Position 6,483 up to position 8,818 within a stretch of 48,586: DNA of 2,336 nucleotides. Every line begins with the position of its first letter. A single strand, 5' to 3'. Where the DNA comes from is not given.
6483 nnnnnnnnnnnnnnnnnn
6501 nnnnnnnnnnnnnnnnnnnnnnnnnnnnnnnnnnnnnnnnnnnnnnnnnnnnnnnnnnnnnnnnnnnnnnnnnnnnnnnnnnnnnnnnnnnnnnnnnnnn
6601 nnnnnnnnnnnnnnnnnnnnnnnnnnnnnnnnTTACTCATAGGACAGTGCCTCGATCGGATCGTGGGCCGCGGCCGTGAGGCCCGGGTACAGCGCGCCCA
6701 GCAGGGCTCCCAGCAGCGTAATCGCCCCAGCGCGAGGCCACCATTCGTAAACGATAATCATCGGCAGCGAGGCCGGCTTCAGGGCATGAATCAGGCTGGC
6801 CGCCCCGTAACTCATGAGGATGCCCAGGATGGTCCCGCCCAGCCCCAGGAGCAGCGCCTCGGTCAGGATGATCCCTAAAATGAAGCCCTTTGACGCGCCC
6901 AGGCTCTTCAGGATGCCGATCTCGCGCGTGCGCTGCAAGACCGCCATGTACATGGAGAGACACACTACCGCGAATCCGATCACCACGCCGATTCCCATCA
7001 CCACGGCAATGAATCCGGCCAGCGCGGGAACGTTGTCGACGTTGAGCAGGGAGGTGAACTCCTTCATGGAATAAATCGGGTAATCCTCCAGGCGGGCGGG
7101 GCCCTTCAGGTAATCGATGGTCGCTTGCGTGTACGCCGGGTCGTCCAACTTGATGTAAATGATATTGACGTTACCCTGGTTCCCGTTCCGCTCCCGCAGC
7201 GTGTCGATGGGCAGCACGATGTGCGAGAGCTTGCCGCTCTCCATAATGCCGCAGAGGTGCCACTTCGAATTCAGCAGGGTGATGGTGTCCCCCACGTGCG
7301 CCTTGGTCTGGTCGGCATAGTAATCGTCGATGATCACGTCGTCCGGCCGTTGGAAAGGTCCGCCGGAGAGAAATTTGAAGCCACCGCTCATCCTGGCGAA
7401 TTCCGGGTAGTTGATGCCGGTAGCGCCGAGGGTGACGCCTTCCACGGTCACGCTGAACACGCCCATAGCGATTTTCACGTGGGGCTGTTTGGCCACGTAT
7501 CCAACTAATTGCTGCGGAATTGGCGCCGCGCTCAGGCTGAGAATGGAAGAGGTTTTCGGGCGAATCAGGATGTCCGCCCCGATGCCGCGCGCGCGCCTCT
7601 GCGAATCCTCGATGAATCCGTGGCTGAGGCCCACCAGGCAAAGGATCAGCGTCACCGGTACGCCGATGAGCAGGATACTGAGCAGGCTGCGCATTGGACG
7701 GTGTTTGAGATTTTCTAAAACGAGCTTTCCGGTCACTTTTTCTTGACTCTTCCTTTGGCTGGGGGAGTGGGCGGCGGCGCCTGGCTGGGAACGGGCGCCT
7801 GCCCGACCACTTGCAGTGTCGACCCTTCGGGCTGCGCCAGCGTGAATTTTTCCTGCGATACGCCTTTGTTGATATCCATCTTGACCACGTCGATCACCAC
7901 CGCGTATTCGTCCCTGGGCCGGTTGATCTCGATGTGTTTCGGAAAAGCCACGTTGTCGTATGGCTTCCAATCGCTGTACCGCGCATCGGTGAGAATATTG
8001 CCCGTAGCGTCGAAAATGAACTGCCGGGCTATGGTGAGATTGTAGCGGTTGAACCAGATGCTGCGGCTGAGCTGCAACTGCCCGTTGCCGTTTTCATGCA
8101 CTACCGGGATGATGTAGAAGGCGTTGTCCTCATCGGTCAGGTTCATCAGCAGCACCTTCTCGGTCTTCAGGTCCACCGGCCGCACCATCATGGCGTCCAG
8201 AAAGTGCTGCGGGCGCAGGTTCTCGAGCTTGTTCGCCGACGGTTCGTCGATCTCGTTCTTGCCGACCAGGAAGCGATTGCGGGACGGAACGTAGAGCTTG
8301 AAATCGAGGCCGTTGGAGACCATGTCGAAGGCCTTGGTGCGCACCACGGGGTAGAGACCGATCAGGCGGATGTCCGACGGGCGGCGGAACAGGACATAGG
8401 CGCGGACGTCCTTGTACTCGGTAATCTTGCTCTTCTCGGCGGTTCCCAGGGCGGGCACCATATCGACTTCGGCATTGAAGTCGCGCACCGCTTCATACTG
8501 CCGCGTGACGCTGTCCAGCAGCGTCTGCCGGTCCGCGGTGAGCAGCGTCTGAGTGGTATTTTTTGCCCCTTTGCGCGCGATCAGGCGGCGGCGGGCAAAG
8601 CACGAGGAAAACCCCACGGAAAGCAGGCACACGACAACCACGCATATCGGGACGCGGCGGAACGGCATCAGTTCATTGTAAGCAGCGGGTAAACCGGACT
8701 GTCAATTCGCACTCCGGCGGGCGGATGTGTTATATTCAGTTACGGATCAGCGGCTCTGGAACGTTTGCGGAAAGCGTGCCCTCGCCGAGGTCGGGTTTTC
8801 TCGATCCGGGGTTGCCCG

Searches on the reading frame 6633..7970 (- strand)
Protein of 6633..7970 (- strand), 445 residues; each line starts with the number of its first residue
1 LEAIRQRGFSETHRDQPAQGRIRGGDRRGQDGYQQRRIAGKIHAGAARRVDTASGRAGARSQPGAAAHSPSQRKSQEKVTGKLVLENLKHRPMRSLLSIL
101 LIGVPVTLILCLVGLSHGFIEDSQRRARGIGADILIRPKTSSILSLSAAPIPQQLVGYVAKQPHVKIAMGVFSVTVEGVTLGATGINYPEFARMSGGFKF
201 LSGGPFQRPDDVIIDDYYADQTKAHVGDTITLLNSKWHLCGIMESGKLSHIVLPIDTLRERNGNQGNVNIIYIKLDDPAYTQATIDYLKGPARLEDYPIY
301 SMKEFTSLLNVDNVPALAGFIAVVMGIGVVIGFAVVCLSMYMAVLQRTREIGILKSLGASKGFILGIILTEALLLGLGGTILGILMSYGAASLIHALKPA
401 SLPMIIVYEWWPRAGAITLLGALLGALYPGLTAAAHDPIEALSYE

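Call 58: search_protein_families(library=pfam, proteins=[window:6633-7970:-], max_evalue=0.001)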
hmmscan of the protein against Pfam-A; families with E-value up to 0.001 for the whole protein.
window:6633-7970:- (445 aa): 2 families
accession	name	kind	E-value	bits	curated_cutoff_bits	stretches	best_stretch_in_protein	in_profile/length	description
PF02687.27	FtsX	-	3.3e-15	56.7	25.5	1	323-436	2-118/120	FtsX-like permease C-terminal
PF12704.14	MacB_PCD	-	4.5e-12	47.1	27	1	95-288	1-204/207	MacB-like periplasmic core domain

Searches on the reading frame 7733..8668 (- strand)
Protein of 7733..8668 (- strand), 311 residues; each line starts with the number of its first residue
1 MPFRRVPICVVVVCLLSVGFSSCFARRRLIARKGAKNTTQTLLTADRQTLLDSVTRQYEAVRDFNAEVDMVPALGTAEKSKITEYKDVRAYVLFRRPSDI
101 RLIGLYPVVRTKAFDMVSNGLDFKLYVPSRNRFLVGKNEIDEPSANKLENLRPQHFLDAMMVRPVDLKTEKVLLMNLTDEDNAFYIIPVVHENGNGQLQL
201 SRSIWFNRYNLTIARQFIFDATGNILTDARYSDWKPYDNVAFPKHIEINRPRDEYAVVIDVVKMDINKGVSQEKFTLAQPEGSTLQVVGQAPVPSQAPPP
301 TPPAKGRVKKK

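Call 58: search_protein_families(library=pfam, proteins=[window:7733-8668:-], max_evalue=0.001)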
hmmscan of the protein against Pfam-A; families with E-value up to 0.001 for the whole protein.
window:7733-8668:- (311 aa): 2 families
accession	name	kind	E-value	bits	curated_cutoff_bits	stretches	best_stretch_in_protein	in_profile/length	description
PF14125.13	DUF4292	-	9.4e-06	25.9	23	1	200-271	124-197/209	Domain of unknown function (DUF4292)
PF17131.11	LolA_like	-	0.00087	19.4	30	0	202-278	104-180/184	Outer membrane lipoprotein-sorting protein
